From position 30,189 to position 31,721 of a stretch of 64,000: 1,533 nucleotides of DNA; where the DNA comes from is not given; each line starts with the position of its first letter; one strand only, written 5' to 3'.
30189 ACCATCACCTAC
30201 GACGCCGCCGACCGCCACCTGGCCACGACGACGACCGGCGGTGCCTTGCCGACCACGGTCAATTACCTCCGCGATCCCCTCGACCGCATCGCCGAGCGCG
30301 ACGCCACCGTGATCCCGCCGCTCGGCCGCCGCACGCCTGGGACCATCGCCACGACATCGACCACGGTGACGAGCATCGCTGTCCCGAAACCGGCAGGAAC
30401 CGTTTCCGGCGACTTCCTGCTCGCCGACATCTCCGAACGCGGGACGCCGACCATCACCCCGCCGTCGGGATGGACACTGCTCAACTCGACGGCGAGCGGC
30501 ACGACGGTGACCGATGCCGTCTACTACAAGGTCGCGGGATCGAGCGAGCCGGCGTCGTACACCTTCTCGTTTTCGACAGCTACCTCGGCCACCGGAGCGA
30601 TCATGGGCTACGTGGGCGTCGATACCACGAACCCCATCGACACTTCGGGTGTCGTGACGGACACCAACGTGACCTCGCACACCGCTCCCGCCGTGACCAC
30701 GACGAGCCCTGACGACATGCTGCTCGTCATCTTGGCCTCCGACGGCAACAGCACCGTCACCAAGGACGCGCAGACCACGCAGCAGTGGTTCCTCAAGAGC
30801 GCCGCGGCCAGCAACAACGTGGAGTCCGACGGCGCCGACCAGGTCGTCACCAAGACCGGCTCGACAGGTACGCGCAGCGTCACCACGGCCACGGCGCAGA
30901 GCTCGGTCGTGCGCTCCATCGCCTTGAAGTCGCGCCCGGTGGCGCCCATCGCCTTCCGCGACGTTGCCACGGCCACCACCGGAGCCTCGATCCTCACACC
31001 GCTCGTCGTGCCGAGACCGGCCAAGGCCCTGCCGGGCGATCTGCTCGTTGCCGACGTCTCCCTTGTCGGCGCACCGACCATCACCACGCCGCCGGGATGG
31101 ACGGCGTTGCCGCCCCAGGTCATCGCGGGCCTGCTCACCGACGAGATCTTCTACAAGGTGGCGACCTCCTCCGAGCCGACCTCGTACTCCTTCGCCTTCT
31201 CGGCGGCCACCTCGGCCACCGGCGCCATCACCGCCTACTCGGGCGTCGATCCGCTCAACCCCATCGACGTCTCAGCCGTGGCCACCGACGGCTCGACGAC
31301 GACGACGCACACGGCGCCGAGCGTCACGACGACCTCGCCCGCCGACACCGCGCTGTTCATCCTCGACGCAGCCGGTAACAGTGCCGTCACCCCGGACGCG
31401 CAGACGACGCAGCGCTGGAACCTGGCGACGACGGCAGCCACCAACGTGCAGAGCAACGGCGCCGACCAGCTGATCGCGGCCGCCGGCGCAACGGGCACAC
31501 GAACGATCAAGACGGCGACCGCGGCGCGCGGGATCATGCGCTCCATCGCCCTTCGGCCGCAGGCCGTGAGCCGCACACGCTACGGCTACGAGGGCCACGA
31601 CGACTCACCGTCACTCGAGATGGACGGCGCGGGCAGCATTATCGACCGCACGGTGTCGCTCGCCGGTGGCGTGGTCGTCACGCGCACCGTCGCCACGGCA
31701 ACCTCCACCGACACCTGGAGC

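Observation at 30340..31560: Two tandem ~195-aa domains of unknown type inserted between the YD-repeat shell and the RHS terminal repeat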

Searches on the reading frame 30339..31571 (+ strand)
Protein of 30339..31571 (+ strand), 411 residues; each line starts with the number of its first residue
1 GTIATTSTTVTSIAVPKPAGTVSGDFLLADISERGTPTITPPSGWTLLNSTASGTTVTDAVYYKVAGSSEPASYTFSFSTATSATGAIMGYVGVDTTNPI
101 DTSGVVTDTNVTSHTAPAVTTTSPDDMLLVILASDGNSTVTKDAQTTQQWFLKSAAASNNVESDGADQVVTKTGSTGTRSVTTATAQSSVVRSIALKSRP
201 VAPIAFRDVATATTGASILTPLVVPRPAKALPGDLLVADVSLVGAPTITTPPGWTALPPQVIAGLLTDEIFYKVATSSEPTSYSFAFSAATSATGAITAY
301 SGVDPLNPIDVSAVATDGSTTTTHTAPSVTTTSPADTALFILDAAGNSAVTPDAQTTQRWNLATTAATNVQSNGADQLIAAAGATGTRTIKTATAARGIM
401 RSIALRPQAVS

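Call 63: predict_structure(alignment_id=A4)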
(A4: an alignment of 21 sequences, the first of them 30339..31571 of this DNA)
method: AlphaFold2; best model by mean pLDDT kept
length: 411 residues; sequences in the alignment: 21
mean_pLDDT: 93.6   pTM: 0.77
mean pLDDT of the five models: 93.6, 92.6, 91.9, 91.7, 91.4
residues with pLDDT >= 90: 336; 70-90: 73; 50-70: 2; < 50: 0
segments of 3 or more residues with pLDDT < 50: none
pLDDT, mean of each block of 10 residues (from residue 1): 81 95 94 96 98 96 96 98 96 92 97 97 93 91 91 83 95 93 95 94 93 85 97 98 95 97 94 97 96 97 94 93 96 89 93 96 89 94 91 96 92 51
secondary structure, 60 per line:
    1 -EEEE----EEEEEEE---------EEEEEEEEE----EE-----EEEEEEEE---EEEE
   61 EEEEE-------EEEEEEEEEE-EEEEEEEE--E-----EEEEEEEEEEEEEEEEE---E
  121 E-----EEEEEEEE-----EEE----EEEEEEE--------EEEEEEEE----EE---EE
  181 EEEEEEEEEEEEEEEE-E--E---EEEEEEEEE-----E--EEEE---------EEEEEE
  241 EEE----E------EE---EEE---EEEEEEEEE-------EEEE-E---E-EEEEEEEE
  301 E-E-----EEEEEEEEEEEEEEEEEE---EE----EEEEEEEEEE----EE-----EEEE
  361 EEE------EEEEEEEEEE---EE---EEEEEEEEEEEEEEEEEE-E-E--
elements in order: E2-5 E10-16 E26-34 E46-53 E57-65 E73-82 E84-91 E100-116 E127-134 E140-142 E147-153 E162-169 E179-196 E205-213 E222-225 E235-243 E260-262 E266-274 E282-285 E293-301 E309-326 E336-345 E357-363 E370-379 E388-405
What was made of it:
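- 30936..31562 (+): Unit 2 of the same domain (aa 2774-2982; HMM core nt 30993-31553). Pair model pLDDT 93.6, pTM 0.77, with an extra N-terminal strand in each unit (call 63).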

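Call 66: fold_search(model_id=the predicted structure, library=pdb)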
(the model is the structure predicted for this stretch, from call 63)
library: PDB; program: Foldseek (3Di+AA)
matches with E <= 10: 518; with E <= 0.001: 0
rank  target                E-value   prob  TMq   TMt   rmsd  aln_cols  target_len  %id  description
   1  6xay_A                1.4e-01  0.11  0.13  0.17  22.8       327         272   12  Structure of a fragment of human fibronectin containing the 10th, 11th and 12th type III domains (released 2021-06-09)
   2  6v4a_A                1.6e-01  0.06  0.14  0.11  23.5       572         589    8  An open conformation of a Pentameic ligand-gated ion channel with additional N-terminal domain (released 2020-06-03)
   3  9dmx_A                2.1e-01  0.06  0.15  0.14  31.1       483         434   12  Crystal structure of shark UrIg2 V-C1-C2-C3 domains (released 2025-07-23)
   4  5lgk_A                2.5e-01  0.06  0.12  0.15  21.9       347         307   10  Crystal structure of the human IgE-Fc bound to its B cell receptor derCD23 (released 2017-04-05)
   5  6tfj_B                2.7e-01  0.05  0.14  0.10  29.4       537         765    8  Vip3Aa protoxin structure (released 2020-08-12)
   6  4ind_A                2.8e-01  0.09  0.15  0.16  19.0       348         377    8  The Triple Jelly Roll Fold and Turret Assembly in an Archaeal Virus (released 2013-01-23)
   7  6v4a_C                3.1e-01  0.05  0.15  0.11  23.5       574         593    7  An open conformation of a Pentameic ligand-gated ion channel with additional N-terminal domain (released 2020-06-03)
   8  7rwb_M                4.0e-01  0.07  0.12  0.12  24.8       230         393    9  AP2 bound to the APA domain of SGIP in the presence of heparin (released 2022-03-30)
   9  6v4a_D                4.0e-01  0.05  0.15  0.11  23.6       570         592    7  An open conformation of a Pentameic ligand-gated ion channel with additional N-terminal domain (released 2020-06-03)
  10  5g64_A                4.2e-01  0.04  0.11  0.14  21.9       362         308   10  The complex between human IgE-Fc and two anti-IgE Fab fragments (released 2017-05-03)
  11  5lgk_B                4.6e-01  0.05  0.12  0.16  21.7       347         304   10  Crystal structure of the human IgE-Fc bound to its B cell receptor derCD23 (released 2017-04-05)
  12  5lgk_C                4.6e-01  0.05  0.12  0.16  21.7       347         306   10  Crystal structure of the human IgE-Fc bound to its B cell receptor derCD23 (released 2017-04-05)
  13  9dmx_B                5.1e-01  0.04  0.14  0.14  31.6       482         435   12  Crystal structure of shark UrIg2 V-C1-C2-C3 domains (released 2025-07-23)
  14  9dsj_H                6.3e-01  0.02  0.09  0.11  20.9       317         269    8  Crystal structure of the cow antibody 105 (released 2026-04-08)
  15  6vor_A                6.6e-01  0.03  0.09  0.14  19.9       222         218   10  Crystal structure of macaque anti-HIV-1 antibody RM20E1 (released 2020-09-16)
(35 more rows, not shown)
